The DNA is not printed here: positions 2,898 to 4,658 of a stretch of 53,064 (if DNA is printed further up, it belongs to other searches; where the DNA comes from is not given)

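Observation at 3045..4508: SpoU/TrmH RNA methyltransferase fused in frame to a sensor-less, partly degenerate histidine-kinase core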

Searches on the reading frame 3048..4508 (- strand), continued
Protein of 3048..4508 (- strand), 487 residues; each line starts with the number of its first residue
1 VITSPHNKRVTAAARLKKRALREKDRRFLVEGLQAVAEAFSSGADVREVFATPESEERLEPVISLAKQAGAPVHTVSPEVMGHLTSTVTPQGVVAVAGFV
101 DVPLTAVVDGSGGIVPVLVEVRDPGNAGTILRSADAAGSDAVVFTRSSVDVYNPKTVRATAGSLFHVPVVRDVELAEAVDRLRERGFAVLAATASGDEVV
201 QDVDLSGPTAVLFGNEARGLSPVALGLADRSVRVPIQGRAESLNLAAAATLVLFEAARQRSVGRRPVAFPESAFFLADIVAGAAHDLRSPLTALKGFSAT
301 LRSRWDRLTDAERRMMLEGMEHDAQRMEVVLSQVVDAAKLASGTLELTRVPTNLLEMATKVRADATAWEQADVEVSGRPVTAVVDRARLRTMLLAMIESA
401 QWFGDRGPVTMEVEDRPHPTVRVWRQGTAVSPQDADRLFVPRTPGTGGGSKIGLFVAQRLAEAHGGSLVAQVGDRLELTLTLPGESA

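Call 70: find_homologous_proteins(query=P0144, max_evalue=1e-20)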
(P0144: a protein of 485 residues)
Query P0144 (485 aa): 3392 proteins with E <= 1e-20 among 8000 candidates; the best 120 are listed.
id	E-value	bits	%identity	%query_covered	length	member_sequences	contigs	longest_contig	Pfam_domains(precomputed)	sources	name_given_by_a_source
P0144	0.0e+0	1064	100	100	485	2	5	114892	PF08032.18,PF22435.2,PF02518.32,PF00512.32,PF00588.25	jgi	jgi:signal transduction histidine kinase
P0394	7.2e-135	469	47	98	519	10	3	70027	PF08032.18,PF22435.2,PF02518.32,PF00512.32,PF00588.25,PF04705.19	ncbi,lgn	-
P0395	1.4e-132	461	48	97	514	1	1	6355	PF08032.18,PF22435.2,PF02518.32,PF00512.32,PF00588.25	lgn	-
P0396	2.8e-132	460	49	98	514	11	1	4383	PF08032.18,PF22435.2,PF02518.32,PF00512.32,PF00588.25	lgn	-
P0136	6.4e-130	452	48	97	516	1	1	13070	PF08032.18,PF22435.2,PF02518.32,PF00512.32,PF00588.25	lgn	-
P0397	8.7e-130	452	47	98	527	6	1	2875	PF08032.18,PF22435.2,PF02518.32,PF00512.32,PF00588.25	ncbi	-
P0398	2.4e-119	418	49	98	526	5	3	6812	PF08032.18,PF22435.2,PF13581.13,PF02518.32,PF00512.32,PF00588.25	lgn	-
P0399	2.5e-118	414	51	86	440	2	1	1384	PF13581.13,PF02518.32,PF00512.32,PF00588.25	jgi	jgi:signal transduction histidine kinase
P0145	5.9e-118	413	47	97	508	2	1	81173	PF08032.18,PF22435.2,PF02518.32,PF00512.32,PF00588.25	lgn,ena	-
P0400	2.7e-117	411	46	97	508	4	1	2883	PF08032.18,PF22435.2,PF02518.32,PF00512.32,PF00588.25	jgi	jgi:TrmH family RNA methyltransferase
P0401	1.1e-111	392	46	96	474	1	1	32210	PF02518.32,PF00512.32,PF00588.25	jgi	jgi:signal transduction histidine kinase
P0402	1.7e-111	392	45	98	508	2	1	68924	PF08032.18,PF22435.2,PF02518.32,PF00512.32,PF00588.25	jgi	jgi:TrmH family RNA methyltransferase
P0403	8.8e-105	369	43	98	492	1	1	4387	PF22435.2,PF02518.32,PF00512.32,PF00588.25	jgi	jgi:signal transduction histidine kinase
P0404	6.8e-102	360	48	91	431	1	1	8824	PF02518.32,PF00512.32,PF00588.25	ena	-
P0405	2.1e-97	345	44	98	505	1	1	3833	PF08032.18,PF22435.2,PF02518.32,PF00512.32,PF00588.25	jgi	jgi:signal transduction histidine kinase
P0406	6.2e-96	340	44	96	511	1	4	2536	PF08032.18,PF22435.2,PF13581.13,PF02518.32,PF00512.32,PF00588.25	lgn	-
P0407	2.8e-91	325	42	97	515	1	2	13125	PF08032.18,PF22435.2,PF13581.13,PF02518.32,PF00512.32,PF00588.25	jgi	jgi:TrmH family RNA methyltransferase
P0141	5.4e-90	321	42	97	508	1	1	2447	PF08032.18,PF22435.2,PF02518.32,PF00512.32,PF00588.25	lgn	-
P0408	3.4e-83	298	58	46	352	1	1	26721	PF13426.14,PF13188.14,PF13581.13,PF08448.17,PF02518.32,PF00512.32,PF00989.32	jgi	jgi:PAS domain S-box-containing protein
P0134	5.2e-82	294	41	97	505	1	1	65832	PF08032.18,PF22435.2,PF13581.13,PF02518.32,PF00512.32,PF00588.25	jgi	-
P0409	9.4e-82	294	61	45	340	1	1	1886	PF13188.14,PF08448.17,PF02518.32,PF00512.32,PF00989.32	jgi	jgi:PAS domain S-box-containing protein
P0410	1.5e-81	293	57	48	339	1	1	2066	PF13581.13,PF02518.32,PF00512.32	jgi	jgi:signal transduction histidine kinase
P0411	7.9e-81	290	57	47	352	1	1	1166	PF13426.14,PF13188.14,PF13581.13,PF08448.17,PF02518.32,PF00512.32,PF00989.32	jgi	jgi:PAS domain S-box-containing protein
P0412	1.7e-80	289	58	47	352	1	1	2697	PF13426.14,PF13581.13,PF08448.17,PF02518.32,PF00512.32,PF00989.32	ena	-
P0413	1.8e-80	289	58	47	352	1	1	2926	PF13426.14,PF13188.14,PF13581.13,PF08448.17,PF02518.32,PF00512.32,PF00989.32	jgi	jgi:PAS domain S-box-containing protein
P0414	2.4e-80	289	57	46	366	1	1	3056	PF13426.14,PF13188.14,PF08448.17,PF02518.32,PF00512.32,PF00989.32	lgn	-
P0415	2.9e-80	289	43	45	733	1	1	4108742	PF08032.18,PF22435.2,PF13581.13,PF02518.32,PF00512.32,PF00989.32,PF00588.25,PF04705.19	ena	-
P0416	4.5e-80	288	57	46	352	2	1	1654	PF13426.14,PF13188.14,PF08448.17,PF02518.32,PF00512.32,PF00989.32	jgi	jgi:signal transduction histidine kinase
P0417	6.4e-80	288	57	46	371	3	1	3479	PF13188.14,PF13581.13,PF08448.17,PF02518.32,PF00512.32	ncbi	ncbi:MAG TPA: ATP-binding protein [Acidimicrobiales bacterium]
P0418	1.0e-79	287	55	49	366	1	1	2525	PF13188.14,PF13581.13,PF08448.17,PF02518.32,PF00512.32,PF00989.32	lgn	-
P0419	1.0e-79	287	58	48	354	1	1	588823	PF13426.14,PF13188.14,PF13581.13,PF08448.17,PF02518.32,PF00512.32,PF00989.32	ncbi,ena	-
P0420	1.5e-79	286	59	46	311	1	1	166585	PF02518.32,PF00512.32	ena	-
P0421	2.1e-79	286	42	45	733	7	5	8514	PF08032.18,PF22435.2,PF13581.13,PF02518.32,PF00512.32,PF00989.32,PF00588.25,PF04705.19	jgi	jgi:tRNA G18 (ribose-2'-O)-methylase SpoU/signal transduction histidine kinase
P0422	4.1e-79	285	57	46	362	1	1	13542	PF13426.14,PF13188.14,PF13581.13,PF08448.17,PF02518.32,PF00512.32,PF00989.32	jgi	jgi:PAS domain S-box-containing protein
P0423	4.5e-79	285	57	47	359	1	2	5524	PF13426.14,PF13188.14,PF13581.13,PF08448.17,PF02518.32,PF00512.32,PF00989.32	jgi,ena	-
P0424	5.0e-79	285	57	46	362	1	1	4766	PF13426.14,PF13188.14,PF13581.13,PF08448.17,PF02518.32,PF00512.32,PF00989.32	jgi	jgi:PAS domain S-box-containing protein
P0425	5.8e-79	284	57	48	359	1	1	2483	PF13188.14,PF08448.17,PF02518.32,PF00512.32,PF00989.32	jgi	-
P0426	8.0e-79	284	57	48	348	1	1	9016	PF13426.14,PF13188.14,PF08448.17,PF02518.32,PF00512.32,PF00989.32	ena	-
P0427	8.1e-79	284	56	46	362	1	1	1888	PF13426.14,PF13188.14,PF08448.17,PF02518.32,PF00512.32,PF00989.32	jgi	jgi:PAS domain S-box-containing protein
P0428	1.7e-78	283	57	47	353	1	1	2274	PF13426.14,PF13188.14,PF13581.13,PF08448.17,PF02518.32,PF00512.32,PF00989.32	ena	-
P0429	1.8e-78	283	57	46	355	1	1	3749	PF13426.14,PF13188.14,PF08448.17,PF02518.32,PF00512.32,PF00989.32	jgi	jgi:PAS domain S-box-containing protein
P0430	1.8e-78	283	56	46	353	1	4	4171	PF08448.17,PF02518.32,PF00512.32,PF00989.32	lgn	-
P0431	2.5e-78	282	56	46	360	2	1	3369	PF13426.14,PF13188.14,PF08448.17,PF02518.32,PF00512.32,PF00989.32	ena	-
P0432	3.2e-78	282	54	47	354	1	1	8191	PF13426.14,PF13188.14,PF08448.17,PF02518.32,PF00512.32,PF00989.32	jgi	jgi:signal transduction histidine kinase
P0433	3.4e-78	282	56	46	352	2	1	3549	PF13426.14,PF13581.13,PF08448.17,PF02518.32,PF00512.32,PF00989.32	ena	-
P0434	4.3e-78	281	56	48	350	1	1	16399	PF13426.14,PF13188.14,PF13581.13,PF08448.17,PF02518.32,PF00512.32,PF00989.32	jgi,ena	jgi:PAS domain S-box-containing protein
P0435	4.9e-78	281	57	46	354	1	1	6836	PF13426.14,PF13188.14,PF08448.17,PF02518.32,PF00512.32,PF00989.32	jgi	jgi:PAS domain S-box-containing protein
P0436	5.3e-78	281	56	45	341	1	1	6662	PF13188.14,PF08448.17,PF02518.32,PF00512.32,PF00989.32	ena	-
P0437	5.6e-78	281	58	45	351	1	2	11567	PF13426.14,PF13581.13,PF08448.17,PF02518.32,PF00512.32,PF00989.32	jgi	-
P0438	7.6e-78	281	57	46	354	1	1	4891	PF13426.14,PF13188.14,PF08448.17,PF02518.32,PF00512.32,PF00989.32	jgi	jgi:PAS domain S-box-containing protein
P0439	7.7e-78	281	55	46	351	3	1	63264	PF13426.14,PF13188.14,PF08448.17,PF02518.32,PF00512.32,PF00989.32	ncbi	ncbi:MAG: hypothetical protein QOE35_156 [Actinomycetota bacterium]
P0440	7.7e-78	281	55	46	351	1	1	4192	PF13426.14,PF13188.14,PF08448.17,PF02518.32,PF00512.32,PF00989.32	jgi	jgi:PAS domain S-box-containing protein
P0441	8.1e-78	281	55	48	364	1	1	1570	PF13426.14,PF13188.14,PF13581.13,PF08448.17,PF02518.32,PF00512.32,PF00989.32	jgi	jgi:PAS domain S-box-containing protein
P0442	8.6e-78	280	56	47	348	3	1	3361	PF13426.14,PF13188.14,PF08448.17,PF02518.32,PF00512.32,PF00989.32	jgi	jgi:hypothetical protein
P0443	1.2e-77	280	55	47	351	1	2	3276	PF13426.14,PF13188.14,PF08448.17,PF02518.32,PF00512.32,PF00989.32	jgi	jgi:PAS domain S-box-containing protein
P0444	1.2e-77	280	56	46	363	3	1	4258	PF13426.14,PF13188.14,PF13581.13,PF02518.32,PF00512.32,PF00989.32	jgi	-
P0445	1.3e-77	280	56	46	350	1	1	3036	PF13581.13,PF08448.17,PF02518.32,PF00512.32,PF00989.32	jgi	jgi:PAS domain S-box-containing protein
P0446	1.3e-77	280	55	45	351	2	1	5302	PF13426.14,PF13188.14,PF08448.17,PF02518.32,PF00512.32,PF00989.32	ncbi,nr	ncbi:MAG: hypothetical protein QOJ09_1803 [Actinomycetota bacterium]|nr:hypothetical protein [Actino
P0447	1.4e-77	280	56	45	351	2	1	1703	PF13426.14,PF13188.14,PF08448.17,PF02518.32,PF00512.32,PF00989.32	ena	-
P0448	1.4e-77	280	57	48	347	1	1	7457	PF13426.14,PF13188.14,PF13581.13,PF08448.17,PF02518.32,PF00512.32,PF00989.32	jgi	jgi:PAS domain S-box-containing protein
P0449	1.5e-77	280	56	46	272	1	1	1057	PF13581.13,PF02518.32,PF00512.32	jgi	jgi:signal transduction histidine kinase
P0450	1.6e-77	280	56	45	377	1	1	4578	PF13426.14,PF13188.14,PF13581.13,PF08448.17,PF02518.32,PF00512.32,PF00989.32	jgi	jgi:PAS domain S-box-containing protein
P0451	1.6e-77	280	57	46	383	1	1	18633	PF08448.17,PF02518.32,PF00512.32,PF00989.32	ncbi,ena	-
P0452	1.8e-77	279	56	46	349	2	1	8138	PF13426.14,PF13188.14,PF08448.17,PF02518.32,PF00512.32,PF00989.32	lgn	-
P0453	1.8e-77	279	55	48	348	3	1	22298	PF13426.14,PF13188.14,PF13581.13,PF02518.32,PF00512.32,PF00989.32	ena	-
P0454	2.0e-77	279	55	46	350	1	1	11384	PF13188.14,PF08448.17,PF02518.32,PF00512.32,PF00989.32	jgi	jgi:PAS domain S-box-containing protein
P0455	2.2e-77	279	55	46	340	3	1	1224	PF13426.14,PF08448.17,PF02518.32,PF00512.32,PF00989.32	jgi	jgi:signal transduction histidine kinase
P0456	2.3e-77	279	51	54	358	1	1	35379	PF13426.14,PF13188.14,PF08448.17,PF02518.32,PF00512.32,PF00989.32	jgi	jgi:PAS domain S-box-containing protein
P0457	2.3e-77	279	56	48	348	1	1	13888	PF13426.14,PF13188.14,PF08448.17,PF02518.32,PF00512.32,PF00989.32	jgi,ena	-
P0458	2.5e-77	279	57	46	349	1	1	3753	PF13426.14,PF08448.17,PF02518.32,PF00512.32,PF00989.32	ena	-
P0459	2.5e-77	279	56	45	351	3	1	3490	PF13426.14,PF13188.14,PF08448.17,PF02518.32,PF00512.32,PF00989.32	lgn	-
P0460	2.6e-77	279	54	48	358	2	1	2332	PF13188.14,PF13581.13,PF08448.17,PF02518.32,PF00512.32,PF00989.32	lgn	-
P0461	2.7e-77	279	56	45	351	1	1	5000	PF13581.13,PF08448.17,PF02518.32,PF00512.32,PF00989.32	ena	-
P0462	2.8e-77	279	55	45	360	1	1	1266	PF13426.14,PF13188.14,PF13581.13,PF08448.17,PF02518.32,PF00512.32,PF00989.32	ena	-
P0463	2.9e-77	279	57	45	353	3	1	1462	PF13426.14,PF13188.14,PF08448.17,PF02518.32,PF00512.32,PF00989.32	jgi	jgi:signal transduction histidine kinase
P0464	3.1e-77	279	57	46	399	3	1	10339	PF08448.17,PF02518.32,PF00512.32,PF00989.32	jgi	jgi:signal transduction histidine kinase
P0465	3.1e-77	279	57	48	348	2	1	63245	PF13426.14,PF13188.14,PF08448.17,PF02518.32,PF00512.32,PF00989.32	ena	-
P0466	3.2e-77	279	55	48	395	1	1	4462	PF13426.14,PF13188.14,PF08448.17,PF02518.32,PF00512.32,PF00989.32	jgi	jgi:PAS domain S-box-containing protein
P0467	3.6e-77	278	52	54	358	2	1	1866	PF13426.14,PF13188.14,PF08448.17,PF02518.32,PF00512.32,PF00989.32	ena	-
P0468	4.2e-77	278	56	46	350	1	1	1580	PF13426.14,PF13188.14,PF13581.13,PF08448.17,PF02518.32,PF00512.32,PF00989.32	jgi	jgi:signal transduction histidine kinase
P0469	5.1e-77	278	57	46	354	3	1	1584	PF13426.14,PF13188.14,PF08448.17,PF02518.32,PF00512.32,PF00989.32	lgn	-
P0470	5.2e-77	278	56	46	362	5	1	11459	PF13426.14,PF13188.14,PF12860.14,PF13581.13,PF08448.17,PF02518.32,PF00512.32,PF00989.32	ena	-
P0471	5.5e-77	278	58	46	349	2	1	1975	PF13188.14,PF08448.17,PF02518.32,PF00512.32,PF00989.32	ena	-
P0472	5.9e-77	278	55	48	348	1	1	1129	PF13581.13,PF02518.32,PF00512.32,PF00989.32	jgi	jgi:signal transduction histidine kinase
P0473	6.0e-77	278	50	54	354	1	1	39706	PF13581.13,PF02518.32,PF00512.32,PF00989.32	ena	-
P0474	6.1e-77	278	50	56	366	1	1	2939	PF13426.14,PF13188.14,PF08448.17,PF02518.32,PF00512.32,PF00989.32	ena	-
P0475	6.5e-77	278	56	48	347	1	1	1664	PF13426.14,PF13188.14,PF24820.2,PF08448.17,PF02518.32,PF00512.32,PF00989.32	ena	-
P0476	6.7e-77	278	57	47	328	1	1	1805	PF13426.14,PF13188.14,PF13581.13,PF02518.32,PF00512.32,PF00989.32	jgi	jgi:signal transduction histidine kinase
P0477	7.7e-77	277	55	45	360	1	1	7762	PF13426.14,PF13188.14,PF13581.13,PF08448.17,PF02518.32,PF00512.32,PF00989.32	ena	-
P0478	8.1e-77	277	53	51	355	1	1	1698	PF02518.32,PF00512.32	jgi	jgi:signal transduction histidine kinase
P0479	8.4e-77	277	49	56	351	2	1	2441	PF08448.17,PF02518.32,PF00512.32,PF00989.32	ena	-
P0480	8.6e-77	277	58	46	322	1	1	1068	PF13581.13,PF02518.32,PF00512.32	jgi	jgi:signal transduction histidine kinase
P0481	9.0e-77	277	53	49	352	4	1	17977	PF13426.14,PF13188.14,PF08448.17,PF02518.32,PF00512.32,PF00989.32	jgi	jgi:PAS domain S-box-containing protein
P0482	9.8e-77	277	56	47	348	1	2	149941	PF13426.14,PF13188.14,PF02518.32,PF00512.32,PF00989.32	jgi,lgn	jgi:PAS domain S-box-containing protein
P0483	9.8e-77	277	51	54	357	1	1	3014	PF13188.14,PF12860.14,PF08448.17,PF02518.32,PF00512.32,PF00989.32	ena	-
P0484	1.1e-76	277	56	46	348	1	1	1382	PF13426.14,PF13188.14,PF08448.17,PF02518.32,PF00512.32,PF00989.32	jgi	jgi:PAS domain S-box-containing protein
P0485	1.1e-76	277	55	48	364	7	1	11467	PF13188.14,PF08448.17,PF02518.32,PF00512.32,PF00989.32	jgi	jgi:signal transduction histidine kinase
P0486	1.1e-76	277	55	48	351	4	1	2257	PF13426.14,PF08448.17,PF02518.32,PF00512.32,PF00989.32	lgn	-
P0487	1.1e-76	277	55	46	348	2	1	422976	PF08448.17,PF02518.32,PF00512.32,PF00989.32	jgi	jgi:signal transduction histidine kinase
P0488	1.2e-76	277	54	48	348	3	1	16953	PF13581.13,PF02518.32,PF00512.32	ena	-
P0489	1.2e-76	277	53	49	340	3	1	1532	PF13426.14,PF13581.13,PF08448.17,PF02518.32,PF00512.32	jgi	jgi:hypothetical protein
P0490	1.2e-76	277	57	45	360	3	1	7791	PF13426.14,PF08448.17,PF02518.32,PF00512.32,PF00989.32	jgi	jgi:signal transduction histidine kinase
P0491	1.2e-76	277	57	47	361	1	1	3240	PF13426.14,PF13188.14,PF08448.17,PF02518.32,PF00512.32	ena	-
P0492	1.3e-76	277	57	46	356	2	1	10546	PF13426.14,PF13188.14,PF08448.17,PF02518.32,PF00512.32,PF00989.32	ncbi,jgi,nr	ncbi:MAG TPA: ATP-binding protein [Acidimicrobiales bacterium]|jgi:hypothetical protein|nr:ATP-bindi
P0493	1.4e-76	276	56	48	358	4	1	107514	PF13426.14,PF08448.17,PF02518.32,PF00512.32,PF00989.32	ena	-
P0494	1.5e-76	276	50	53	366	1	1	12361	PF02518.32,PF00512.32,PF00989.32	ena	-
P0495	1.5e-76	276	54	49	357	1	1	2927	PF13188.14,PF13581.13,PF08448.17,PF02518.32,PF00512.32,PF00989.32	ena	-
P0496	1.6e-76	276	57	45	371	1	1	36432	PF13426.14,PF13188.14,PF08448.17,PF02518.32,PF00512.32,PF00989.32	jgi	jgi:PAS domain S-box-containing protein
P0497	1.6e-76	276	56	45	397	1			PF13426.14,PF13188.14,PF13581.13,PF08448.17,PF02518.32,PF00512.32,PF00989.32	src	-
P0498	1.8e-76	276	56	46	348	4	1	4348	PF13581.13,PF02518.32,PF00512.32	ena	-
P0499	1.8e-76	276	58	46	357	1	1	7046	PF13426.14,PF08448.17,PF02518.32,PF00512.32,PF00989.32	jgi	jgi:PAS domain S-box-containing protein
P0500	1.9e-76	276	55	46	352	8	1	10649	PF13426.14,PF13188.14,PF08448.17,PF02518.32,PF00512.32,PF00989.32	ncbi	ncbi:MAG: hypothetical protein QOG87_1069 [Actinomycetota bacterium]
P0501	2.0e-76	276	54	48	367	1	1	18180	PF13188.14,PF08448.17,PF02518.32,PF00512.32,PF00989.32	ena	-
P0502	2.0e-76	276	56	48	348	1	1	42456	PF13426.14,PF13188.14,PF08448.17,PF02518.32,PF00512.32,PF00989.32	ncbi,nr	ncbi:MAG TPA: PAS domain-containing sensor histidine kinase [Acidimicrobiales bacterium]|nr:PAS doma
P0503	2.2e-76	276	56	45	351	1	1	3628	PF13426.14,PF13188.14,PF13581.13,PF08448.17,PF02518.32,PF00512.32,PF00989.32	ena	-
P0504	2.3e-76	276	56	46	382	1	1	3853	PF13426.14,PF13188.14,PF08448.17,PF02518.32,PF00512.32,PF00989.32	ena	-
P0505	2.3e-76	276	55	46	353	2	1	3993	PF13426.14,PF13188.14,PF08448.17,PF02518.32,PF00512.32,PF00989.32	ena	-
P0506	2.4e-76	276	56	46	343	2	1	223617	PF08448.17,PF02518.32,PF00512.32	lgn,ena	-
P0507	2.6e-76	276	53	49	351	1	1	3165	PF13581.13,PF08448.17,PF02518.32,PF00512.32,PF00989.32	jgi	jgi:PAS domain S-box-containing protein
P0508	2.6e-76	276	56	48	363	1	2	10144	PF13188.14,PF08448.17,PF02518.32,PF00512.32,PF00989.32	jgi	jgi:signal transduction histidine kinase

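Call 71: find_encoding_contigs(protein=P0415, flank=6000, max_places=1)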
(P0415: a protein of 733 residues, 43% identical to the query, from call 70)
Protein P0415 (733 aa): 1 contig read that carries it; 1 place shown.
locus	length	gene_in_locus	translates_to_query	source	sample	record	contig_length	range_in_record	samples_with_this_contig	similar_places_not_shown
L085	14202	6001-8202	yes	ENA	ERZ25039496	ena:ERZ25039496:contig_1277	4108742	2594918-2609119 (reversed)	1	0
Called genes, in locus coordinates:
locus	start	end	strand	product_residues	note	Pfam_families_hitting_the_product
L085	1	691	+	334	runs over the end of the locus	-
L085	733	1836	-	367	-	PF00296:Bac_luciferase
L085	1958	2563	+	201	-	PF13302:Acetyltransf_3, PF13523:Acetyltransf_8 (faint), PF00583:Acetyltransf_1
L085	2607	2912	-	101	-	PF10049:DUF2283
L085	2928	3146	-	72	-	PF14076:DUF4258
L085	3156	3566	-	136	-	PF22091:DUF6941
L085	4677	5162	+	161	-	PF00707:IF3_C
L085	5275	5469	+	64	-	PF01632:Ribosomal_L35p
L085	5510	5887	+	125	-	PF00453:Ribosomal_L20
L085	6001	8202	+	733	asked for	PF04705:TSNR_N (weak), PF22435:MRM3-like_sub_bind, PF08032:SpoU_sub_bind, PF00588:SpoU_methylase, PF00989:PAS (weak), PF00512:HisKA, PF02518:HATPase_c, PF13581:HATPase_c_2 (weak)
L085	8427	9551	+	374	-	PF02912:Phe_tRNA-synt_N, PF01409:tRNA-synt_2d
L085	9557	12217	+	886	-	PF01588:tRNA_bind, PF03483:B3_4, PF03484:B5, PF17759:tRNA_synthFbeta, PF03147:FDX-ACB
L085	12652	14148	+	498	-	PF00990:GGDEF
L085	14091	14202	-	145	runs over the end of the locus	-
